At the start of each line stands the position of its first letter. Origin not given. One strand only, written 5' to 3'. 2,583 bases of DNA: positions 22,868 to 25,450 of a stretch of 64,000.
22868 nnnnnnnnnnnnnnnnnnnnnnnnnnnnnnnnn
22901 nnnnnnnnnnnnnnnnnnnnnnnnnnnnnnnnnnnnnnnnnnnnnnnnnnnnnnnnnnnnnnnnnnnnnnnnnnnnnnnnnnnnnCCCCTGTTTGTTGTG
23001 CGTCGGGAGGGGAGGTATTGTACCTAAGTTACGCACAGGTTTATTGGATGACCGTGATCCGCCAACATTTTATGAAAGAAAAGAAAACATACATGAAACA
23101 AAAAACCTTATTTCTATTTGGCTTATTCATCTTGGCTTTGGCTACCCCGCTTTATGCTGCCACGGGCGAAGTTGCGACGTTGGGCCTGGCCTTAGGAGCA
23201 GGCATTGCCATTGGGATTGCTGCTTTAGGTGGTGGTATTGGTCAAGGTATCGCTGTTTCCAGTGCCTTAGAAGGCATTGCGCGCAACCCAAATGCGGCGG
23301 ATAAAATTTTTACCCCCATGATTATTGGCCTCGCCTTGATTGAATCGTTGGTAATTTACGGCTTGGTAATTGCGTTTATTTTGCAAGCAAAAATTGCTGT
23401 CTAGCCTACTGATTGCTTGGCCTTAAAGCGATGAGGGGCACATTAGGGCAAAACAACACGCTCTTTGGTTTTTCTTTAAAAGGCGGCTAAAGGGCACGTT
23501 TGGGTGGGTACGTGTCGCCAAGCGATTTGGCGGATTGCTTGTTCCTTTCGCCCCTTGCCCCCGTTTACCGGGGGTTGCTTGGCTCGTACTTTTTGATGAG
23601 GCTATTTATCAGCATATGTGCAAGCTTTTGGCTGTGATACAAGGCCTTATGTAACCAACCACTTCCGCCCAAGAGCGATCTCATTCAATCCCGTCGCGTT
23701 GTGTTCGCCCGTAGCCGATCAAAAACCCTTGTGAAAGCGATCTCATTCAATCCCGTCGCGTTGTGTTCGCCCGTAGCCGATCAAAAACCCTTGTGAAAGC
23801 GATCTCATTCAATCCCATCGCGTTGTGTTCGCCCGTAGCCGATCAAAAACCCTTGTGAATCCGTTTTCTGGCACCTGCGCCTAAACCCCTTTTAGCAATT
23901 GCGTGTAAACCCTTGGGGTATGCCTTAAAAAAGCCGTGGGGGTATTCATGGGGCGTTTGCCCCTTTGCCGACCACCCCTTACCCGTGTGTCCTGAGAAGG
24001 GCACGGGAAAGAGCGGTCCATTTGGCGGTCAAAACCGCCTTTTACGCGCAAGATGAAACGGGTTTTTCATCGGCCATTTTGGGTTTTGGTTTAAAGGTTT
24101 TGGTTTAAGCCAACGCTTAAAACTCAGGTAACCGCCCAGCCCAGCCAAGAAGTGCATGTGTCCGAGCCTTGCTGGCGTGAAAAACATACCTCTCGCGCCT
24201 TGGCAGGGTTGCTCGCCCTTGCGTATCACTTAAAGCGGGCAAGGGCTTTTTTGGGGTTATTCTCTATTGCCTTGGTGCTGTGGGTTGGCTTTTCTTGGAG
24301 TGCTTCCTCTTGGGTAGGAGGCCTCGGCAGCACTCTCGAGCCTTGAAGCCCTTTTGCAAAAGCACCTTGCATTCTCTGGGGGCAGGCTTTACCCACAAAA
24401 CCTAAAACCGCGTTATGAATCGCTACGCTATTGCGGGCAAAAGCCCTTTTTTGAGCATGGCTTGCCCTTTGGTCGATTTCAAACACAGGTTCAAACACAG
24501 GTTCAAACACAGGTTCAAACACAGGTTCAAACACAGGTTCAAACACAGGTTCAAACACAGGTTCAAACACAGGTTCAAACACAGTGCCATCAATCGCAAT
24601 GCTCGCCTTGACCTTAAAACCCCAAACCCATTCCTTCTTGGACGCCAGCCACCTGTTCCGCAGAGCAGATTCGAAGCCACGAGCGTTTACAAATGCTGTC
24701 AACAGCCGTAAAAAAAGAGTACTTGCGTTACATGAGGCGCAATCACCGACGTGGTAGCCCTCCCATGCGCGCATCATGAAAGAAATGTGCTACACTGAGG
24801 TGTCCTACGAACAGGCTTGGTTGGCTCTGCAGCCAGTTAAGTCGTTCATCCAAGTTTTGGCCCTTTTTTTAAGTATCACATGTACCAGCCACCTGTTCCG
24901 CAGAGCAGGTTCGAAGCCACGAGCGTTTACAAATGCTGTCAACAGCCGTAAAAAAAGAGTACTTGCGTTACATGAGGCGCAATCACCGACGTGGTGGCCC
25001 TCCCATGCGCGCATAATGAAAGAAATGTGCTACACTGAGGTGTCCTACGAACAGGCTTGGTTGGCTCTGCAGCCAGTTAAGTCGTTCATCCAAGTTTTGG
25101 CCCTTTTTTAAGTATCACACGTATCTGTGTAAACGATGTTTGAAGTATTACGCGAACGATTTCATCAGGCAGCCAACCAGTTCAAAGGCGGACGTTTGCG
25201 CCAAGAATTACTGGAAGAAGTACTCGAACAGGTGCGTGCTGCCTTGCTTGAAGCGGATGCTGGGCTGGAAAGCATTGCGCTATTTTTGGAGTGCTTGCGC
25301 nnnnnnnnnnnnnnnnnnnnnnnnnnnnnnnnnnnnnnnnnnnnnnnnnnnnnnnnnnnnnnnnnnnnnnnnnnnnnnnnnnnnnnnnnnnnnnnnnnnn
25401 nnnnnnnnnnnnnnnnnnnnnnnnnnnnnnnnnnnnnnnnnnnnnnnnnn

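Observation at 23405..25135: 1.7-kb gene-free, repeat-rich region with terminators and a duplicated 240-bp module that looks like a small transcription unit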

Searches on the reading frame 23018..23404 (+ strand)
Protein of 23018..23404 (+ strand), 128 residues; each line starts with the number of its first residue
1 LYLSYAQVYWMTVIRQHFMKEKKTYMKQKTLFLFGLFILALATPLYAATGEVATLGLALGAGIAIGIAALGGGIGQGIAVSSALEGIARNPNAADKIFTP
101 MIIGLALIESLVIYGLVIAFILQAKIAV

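Call 24: search_protein_families(library=pfam, max_evalue=0.001, proteins=[window:23018-23404:+])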
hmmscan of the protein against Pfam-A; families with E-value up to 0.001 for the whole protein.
window:23018-23404:+ (128 aa): 1 family
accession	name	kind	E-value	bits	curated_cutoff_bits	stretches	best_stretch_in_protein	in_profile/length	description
PF00137.26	ATP-synt_C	-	1.5e-21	76.8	24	1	59-122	1-60/60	ATP synthase subunit C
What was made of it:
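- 23094..23404 (+): atpE (F0 c subunit), the last gene of the hemL-atpZ-atpI-atpB-atpE run and the left border of the spacer. Pfam ATP-synt_C, E = 1.5e-21 (call 24).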

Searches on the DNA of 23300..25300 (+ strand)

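Call 5: search_rna_families(source=window, start=23300, end=25300, threshold=evalue, max_evalue=10, show_alignments=3)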
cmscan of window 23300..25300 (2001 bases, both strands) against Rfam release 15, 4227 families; matches with E-value up to 10: 6.
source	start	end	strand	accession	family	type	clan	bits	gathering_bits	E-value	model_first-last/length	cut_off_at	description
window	24488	24568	-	RF00941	mir-434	Gene; miRNA;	-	26.5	100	0.028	1-81/81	no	mir-434 microRNA precursor family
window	23400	23465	-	RF00999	mir-924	Gene; miRNA;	-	20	70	0.58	1-51/51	no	mir-924 microRNA precursor family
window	25223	25291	+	RF03247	mir-1324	Gene; miRNA;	-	19.4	70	1.5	1-91/91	no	mir-1324 microRNA precursor family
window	24277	24350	+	RF01839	eeev_FSE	Cis-reg; frameshift_element;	-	15.8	80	7.2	1-73/73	no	eastern equine encephalitis ribosomal frameshift element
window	24864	24919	-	RF02979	freshwater-1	Gene; sRNA;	-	14.4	72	9.8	1-62/62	no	freshwater-1 RNA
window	24401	24436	-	RF04317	aceE-II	Cis-reg;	-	11.4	100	5.4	137-172/190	no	aceE-II ncRNA motif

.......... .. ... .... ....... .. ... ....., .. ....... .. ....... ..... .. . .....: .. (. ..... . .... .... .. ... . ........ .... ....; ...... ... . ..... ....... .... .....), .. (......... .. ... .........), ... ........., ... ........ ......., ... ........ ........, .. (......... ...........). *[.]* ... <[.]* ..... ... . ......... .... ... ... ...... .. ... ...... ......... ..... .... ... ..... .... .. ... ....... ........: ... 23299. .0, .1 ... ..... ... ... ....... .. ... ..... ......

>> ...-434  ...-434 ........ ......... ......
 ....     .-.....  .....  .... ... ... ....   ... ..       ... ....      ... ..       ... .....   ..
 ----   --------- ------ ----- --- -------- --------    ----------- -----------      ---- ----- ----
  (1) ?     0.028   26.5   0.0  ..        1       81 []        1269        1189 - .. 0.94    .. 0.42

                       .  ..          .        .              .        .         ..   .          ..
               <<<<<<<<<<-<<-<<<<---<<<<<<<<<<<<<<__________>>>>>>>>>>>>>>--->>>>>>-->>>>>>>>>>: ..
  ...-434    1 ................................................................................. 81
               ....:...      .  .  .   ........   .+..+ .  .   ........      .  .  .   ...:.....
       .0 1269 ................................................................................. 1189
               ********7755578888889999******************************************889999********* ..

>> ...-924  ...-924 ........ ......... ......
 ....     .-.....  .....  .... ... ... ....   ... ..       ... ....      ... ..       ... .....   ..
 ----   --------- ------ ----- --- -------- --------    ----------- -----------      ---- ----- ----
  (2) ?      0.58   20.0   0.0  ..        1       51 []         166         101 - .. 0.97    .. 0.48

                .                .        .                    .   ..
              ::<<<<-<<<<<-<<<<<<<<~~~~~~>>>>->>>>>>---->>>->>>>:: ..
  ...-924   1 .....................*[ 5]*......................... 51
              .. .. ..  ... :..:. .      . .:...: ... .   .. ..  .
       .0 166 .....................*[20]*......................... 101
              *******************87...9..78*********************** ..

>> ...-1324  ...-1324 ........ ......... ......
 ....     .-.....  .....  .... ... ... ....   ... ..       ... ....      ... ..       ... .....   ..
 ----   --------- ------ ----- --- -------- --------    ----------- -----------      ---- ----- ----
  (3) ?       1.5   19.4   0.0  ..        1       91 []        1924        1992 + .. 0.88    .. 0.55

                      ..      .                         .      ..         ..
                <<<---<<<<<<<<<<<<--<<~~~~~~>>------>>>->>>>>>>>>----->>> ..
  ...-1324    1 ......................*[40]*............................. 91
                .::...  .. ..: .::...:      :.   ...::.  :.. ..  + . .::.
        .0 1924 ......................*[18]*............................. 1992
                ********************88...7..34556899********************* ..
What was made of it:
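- On Known RNA families (Rfam 15, including SRP RNA, tmRNA, RNase P, 6S): At E <= 10, only far-sub-threshold miRNA-type hits appear, caused by the microsatellite (call 5).
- No Rfam family matches (call 5).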

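Call 43: search_dna_similar(query=window:23405-25135:+, collection=plasmids, mode=distant, max_rows=10)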
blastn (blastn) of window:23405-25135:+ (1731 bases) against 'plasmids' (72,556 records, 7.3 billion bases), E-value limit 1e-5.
No match.

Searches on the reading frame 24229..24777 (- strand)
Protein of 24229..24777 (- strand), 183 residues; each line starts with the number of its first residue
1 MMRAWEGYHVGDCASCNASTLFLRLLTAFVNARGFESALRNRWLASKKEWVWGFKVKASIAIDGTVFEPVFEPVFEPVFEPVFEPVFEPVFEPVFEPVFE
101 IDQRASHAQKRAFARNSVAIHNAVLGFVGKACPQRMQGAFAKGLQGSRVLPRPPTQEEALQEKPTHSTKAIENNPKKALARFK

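Call 33: search_protein_representatives(protein=window:24229-24777:-)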
Query: 183 residues. Proteins with E-value up to 0.001 (for the whole library): 182; up to 1e-10: 18; up to 1e-30: 1. The best 150 are listed.
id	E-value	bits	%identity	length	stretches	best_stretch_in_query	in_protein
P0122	4.0e-33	131.1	33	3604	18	34-81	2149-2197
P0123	2.1e-23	99.4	38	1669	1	66-99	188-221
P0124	2.3e-23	99.3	34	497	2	60-99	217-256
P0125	1.7e-19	86.7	38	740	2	62-100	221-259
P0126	9.9e-17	77.7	42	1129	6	59-100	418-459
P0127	7.9e-16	74.7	49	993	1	64-98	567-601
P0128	1.6e-15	73.7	51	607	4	65-100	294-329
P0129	1.1e-14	71.0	65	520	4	63-97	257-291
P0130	1.9e-14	70.2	58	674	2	64-100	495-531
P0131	1.3e-13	67.5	-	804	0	-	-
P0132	2.3e-12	63.5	38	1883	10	44-73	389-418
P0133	4.0e-12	62.7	38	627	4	65-99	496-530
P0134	4.4e-12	62.5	0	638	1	67-67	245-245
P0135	7.6e-12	61.7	33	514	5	47-94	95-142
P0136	1.3e-11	61.0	27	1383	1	71-118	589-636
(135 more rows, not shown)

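Call 54: list_cluster_members(proteins=[window:24229-24777:-, window:24229-24774:-, window:24776-25108:+, window:24808-25014:-, window:24415-24708:+, window:24354-24608:+, window:24152-24343:+, window:24032-24229:-, window:23093-23401:+, window:26920-27297:+])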
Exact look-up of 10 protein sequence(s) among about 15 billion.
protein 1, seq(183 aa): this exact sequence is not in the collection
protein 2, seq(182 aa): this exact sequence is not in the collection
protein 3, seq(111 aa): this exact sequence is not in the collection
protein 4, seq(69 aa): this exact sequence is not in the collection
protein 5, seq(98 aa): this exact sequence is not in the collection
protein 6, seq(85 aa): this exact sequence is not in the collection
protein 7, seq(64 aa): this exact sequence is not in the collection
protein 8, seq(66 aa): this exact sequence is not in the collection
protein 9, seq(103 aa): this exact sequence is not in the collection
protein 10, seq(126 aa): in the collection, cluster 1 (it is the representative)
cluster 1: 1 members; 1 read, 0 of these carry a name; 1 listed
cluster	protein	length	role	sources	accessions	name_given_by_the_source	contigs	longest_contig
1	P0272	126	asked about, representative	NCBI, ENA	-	-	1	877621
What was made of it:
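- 24226..24777 (-): 183-aa minus-strand ORF running from unit 1 through the microsatellite; judged spurious. Not in the protein collection (call 54).
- Neither start variant is in the protein collection (call 54).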
